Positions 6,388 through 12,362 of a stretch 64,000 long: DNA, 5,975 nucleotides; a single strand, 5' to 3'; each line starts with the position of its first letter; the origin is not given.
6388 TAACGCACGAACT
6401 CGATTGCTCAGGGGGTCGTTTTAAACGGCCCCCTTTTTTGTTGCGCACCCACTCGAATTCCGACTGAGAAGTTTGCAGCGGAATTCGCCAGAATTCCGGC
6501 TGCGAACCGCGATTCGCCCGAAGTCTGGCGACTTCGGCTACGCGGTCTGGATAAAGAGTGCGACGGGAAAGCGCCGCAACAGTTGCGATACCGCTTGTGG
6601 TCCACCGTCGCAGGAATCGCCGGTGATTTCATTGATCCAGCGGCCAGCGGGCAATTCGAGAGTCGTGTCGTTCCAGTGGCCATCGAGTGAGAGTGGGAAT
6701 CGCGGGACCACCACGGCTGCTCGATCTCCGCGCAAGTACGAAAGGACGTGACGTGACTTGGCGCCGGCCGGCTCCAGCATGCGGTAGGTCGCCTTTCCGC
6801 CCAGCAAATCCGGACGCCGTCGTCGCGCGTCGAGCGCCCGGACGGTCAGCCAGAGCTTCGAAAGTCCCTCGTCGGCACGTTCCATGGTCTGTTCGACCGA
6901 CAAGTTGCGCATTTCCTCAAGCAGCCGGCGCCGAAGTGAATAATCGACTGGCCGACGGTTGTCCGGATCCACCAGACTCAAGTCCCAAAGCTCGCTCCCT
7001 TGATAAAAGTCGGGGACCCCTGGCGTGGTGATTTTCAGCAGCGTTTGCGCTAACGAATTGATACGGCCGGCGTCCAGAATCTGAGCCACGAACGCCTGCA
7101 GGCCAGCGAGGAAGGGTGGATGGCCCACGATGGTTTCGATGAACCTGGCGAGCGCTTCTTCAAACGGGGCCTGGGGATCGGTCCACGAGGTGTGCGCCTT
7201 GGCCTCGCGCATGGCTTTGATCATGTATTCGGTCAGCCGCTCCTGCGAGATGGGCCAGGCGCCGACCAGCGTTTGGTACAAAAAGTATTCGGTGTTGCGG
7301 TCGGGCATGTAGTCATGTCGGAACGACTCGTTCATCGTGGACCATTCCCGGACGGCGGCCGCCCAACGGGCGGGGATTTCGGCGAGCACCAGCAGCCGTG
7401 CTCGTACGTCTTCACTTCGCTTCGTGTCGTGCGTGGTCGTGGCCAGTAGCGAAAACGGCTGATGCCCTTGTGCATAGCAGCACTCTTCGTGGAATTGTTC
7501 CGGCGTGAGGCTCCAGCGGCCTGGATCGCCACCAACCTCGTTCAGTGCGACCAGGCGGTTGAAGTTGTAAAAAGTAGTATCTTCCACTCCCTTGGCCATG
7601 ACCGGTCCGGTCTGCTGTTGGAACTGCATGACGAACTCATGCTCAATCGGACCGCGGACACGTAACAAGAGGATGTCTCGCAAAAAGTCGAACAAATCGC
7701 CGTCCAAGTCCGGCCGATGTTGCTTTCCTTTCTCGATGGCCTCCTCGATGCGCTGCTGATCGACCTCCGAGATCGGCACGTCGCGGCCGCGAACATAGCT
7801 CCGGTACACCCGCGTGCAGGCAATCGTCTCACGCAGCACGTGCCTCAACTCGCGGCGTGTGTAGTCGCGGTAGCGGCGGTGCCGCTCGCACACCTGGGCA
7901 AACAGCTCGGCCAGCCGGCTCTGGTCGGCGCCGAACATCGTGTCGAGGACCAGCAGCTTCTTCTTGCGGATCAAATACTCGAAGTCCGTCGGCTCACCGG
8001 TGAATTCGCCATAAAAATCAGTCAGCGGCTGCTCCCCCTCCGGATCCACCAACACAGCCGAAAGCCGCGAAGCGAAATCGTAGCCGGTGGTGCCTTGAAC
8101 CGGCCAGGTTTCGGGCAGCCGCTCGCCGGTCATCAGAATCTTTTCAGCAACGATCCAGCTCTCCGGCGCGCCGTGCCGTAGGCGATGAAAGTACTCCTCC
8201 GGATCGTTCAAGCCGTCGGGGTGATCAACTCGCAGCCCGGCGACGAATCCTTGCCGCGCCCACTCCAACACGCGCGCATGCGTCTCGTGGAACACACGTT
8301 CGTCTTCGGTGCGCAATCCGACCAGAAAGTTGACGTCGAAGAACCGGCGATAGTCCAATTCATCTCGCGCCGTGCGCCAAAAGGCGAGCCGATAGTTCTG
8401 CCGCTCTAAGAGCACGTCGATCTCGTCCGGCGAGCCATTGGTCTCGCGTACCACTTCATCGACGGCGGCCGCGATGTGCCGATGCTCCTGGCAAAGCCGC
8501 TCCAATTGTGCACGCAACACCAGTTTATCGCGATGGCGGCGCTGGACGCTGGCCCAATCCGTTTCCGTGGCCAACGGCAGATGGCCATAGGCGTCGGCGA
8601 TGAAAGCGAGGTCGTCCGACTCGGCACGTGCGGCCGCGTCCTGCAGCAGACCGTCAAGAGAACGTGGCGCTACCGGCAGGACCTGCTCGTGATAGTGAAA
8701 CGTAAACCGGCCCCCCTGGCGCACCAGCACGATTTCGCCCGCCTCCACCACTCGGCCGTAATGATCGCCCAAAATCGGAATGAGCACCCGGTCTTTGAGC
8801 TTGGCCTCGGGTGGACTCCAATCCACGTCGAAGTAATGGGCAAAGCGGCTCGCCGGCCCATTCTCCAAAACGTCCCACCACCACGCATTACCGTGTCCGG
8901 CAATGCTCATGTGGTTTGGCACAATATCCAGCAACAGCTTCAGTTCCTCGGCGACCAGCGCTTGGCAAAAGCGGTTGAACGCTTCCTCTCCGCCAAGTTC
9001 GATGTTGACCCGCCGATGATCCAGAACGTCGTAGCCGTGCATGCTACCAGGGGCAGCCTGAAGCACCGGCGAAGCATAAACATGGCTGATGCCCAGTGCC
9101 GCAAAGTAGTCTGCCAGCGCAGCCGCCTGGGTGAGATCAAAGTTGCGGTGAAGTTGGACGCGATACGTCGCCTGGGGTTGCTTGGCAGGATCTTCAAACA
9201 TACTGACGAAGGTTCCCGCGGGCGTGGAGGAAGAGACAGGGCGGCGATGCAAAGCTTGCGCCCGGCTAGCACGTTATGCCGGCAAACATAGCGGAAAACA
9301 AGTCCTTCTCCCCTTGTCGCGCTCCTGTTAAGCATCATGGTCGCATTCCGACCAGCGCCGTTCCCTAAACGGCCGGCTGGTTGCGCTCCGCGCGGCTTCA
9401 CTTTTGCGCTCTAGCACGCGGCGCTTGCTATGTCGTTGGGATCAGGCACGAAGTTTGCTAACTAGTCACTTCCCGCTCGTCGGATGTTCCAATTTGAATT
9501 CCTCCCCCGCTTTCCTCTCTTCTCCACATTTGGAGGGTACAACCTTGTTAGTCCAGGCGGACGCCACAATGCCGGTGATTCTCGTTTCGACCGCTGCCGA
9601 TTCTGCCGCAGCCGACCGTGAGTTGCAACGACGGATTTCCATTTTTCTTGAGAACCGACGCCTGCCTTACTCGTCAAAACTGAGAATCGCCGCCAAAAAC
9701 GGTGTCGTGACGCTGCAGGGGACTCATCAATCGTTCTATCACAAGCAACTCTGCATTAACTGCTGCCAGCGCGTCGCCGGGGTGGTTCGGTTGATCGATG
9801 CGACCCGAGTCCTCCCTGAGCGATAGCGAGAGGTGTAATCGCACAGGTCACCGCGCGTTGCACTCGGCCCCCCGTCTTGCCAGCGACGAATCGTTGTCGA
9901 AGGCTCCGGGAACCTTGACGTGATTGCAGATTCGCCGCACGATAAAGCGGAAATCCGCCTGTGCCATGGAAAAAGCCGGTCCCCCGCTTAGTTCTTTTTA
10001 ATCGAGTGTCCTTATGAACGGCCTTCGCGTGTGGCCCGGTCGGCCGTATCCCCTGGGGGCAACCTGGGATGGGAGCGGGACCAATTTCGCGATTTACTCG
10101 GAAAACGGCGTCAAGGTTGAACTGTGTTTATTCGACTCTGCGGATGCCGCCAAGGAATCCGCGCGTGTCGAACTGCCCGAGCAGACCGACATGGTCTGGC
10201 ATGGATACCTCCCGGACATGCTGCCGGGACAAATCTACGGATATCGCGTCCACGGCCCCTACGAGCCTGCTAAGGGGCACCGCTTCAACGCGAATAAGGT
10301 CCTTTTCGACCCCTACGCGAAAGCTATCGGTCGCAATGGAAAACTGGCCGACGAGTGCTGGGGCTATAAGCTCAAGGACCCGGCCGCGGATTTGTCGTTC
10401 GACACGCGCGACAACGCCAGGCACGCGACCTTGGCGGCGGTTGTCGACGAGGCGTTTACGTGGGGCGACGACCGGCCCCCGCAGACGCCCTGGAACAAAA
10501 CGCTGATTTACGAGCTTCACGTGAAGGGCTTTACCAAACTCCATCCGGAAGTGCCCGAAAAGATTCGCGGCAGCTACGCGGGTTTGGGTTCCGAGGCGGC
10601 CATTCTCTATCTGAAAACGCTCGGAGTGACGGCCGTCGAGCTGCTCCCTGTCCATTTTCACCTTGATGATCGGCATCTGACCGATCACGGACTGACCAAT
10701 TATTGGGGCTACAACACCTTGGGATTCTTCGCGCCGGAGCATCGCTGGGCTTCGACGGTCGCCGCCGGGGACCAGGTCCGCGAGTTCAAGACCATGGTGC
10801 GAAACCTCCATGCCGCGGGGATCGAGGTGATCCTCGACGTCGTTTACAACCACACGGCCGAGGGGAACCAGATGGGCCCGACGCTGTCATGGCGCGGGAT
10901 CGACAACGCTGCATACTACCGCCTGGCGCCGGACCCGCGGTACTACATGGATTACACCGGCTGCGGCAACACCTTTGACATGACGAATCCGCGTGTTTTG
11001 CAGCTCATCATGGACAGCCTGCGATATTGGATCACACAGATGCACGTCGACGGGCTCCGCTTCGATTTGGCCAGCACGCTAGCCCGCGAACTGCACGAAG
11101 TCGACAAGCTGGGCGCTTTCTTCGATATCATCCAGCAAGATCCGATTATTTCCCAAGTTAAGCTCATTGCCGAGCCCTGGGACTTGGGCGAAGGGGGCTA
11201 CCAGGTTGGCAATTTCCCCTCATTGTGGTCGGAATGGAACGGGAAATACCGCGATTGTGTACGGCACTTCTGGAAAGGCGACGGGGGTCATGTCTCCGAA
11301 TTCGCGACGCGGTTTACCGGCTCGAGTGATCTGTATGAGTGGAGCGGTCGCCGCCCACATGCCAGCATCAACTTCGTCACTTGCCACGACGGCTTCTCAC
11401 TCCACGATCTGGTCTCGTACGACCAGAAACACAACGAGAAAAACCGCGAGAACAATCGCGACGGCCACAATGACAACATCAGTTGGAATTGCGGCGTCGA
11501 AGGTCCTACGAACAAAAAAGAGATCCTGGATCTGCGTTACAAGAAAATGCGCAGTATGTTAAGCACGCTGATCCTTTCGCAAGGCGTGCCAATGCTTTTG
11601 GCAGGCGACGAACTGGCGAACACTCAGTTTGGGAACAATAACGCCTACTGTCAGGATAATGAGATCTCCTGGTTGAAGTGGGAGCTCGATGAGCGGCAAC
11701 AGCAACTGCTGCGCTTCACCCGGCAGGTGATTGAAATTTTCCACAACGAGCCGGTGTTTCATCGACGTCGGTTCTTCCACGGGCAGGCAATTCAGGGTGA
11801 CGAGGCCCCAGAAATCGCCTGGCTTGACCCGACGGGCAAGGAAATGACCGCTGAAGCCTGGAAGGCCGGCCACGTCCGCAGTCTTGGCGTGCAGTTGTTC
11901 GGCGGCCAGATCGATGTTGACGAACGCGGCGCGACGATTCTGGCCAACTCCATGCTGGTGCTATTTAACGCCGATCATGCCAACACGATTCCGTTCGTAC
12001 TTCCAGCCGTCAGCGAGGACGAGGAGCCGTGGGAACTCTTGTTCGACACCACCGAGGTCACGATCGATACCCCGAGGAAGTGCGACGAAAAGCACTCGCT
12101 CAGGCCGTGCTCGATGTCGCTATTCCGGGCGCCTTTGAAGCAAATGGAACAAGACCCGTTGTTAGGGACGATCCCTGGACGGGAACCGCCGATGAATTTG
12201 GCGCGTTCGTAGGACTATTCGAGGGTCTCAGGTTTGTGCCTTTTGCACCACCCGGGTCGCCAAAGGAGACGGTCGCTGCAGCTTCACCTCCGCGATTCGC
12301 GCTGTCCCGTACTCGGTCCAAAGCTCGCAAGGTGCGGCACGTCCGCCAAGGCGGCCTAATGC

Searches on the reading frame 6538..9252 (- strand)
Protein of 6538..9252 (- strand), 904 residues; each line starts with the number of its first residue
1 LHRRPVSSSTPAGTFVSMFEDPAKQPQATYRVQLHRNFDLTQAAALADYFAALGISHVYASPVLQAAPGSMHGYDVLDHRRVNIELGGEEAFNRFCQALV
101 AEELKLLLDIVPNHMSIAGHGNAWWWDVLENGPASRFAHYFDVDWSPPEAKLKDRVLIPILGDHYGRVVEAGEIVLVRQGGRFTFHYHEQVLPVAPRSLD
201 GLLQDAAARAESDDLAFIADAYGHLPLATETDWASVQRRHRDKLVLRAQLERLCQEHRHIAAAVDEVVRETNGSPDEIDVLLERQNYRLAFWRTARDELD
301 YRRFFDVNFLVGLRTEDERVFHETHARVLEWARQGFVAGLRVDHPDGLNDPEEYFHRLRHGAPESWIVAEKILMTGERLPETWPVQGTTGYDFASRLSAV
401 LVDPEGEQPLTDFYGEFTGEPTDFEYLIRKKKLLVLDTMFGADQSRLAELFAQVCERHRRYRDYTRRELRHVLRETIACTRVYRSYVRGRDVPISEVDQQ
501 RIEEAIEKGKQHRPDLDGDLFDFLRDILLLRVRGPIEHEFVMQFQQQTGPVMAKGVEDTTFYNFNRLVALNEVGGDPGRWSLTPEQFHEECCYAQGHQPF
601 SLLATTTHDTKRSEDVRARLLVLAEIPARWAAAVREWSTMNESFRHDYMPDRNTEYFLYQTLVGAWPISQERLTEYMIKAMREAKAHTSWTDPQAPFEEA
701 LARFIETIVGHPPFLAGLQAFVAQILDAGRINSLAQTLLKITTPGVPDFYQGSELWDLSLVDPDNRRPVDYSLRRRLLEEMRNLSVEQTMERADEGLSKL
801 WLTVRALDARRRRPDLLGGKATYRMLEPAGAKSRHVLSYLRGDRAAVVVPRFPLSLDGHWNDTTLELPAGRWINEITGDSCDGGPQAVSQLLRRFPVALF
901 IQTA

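Call 64: search_protein_families(library=pfam, proteins=[window:6538-9252:-], max_evalue=0.001)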
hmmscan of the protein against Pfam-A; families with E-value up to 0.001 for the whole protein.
window:6538-9252:- (904 aa): 1 family
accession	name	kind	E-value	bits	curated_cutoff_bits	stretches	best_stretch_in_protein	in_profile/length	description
PF00128.31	Alpha-amylase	-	7.2e-14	52.3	22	1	48-150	26-121/446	Alpha amylase, catalytic domain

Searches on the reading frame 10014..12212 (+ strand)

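Call 64: search_protein_families(library=pfam, proteins=[window:10014-12212:+], max_evalue=0.001)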
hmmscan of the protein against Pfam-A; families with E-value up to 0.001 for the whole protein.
window:10014-12212:+ (732 aa): 2 families
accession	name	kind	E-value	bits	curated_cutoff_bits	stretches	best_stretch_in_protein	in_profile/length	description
PF02922.24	CBM_48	-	3e-17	63.1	22.4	1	13-102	1-83/83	Carbohydrate-binding module 48 (Isoamylase N-terminal domain)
PF00128.31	Alpha-amylase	-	4.1e-13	49.8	22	1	197-284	25-95/446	Alpha amylase, catalytic domain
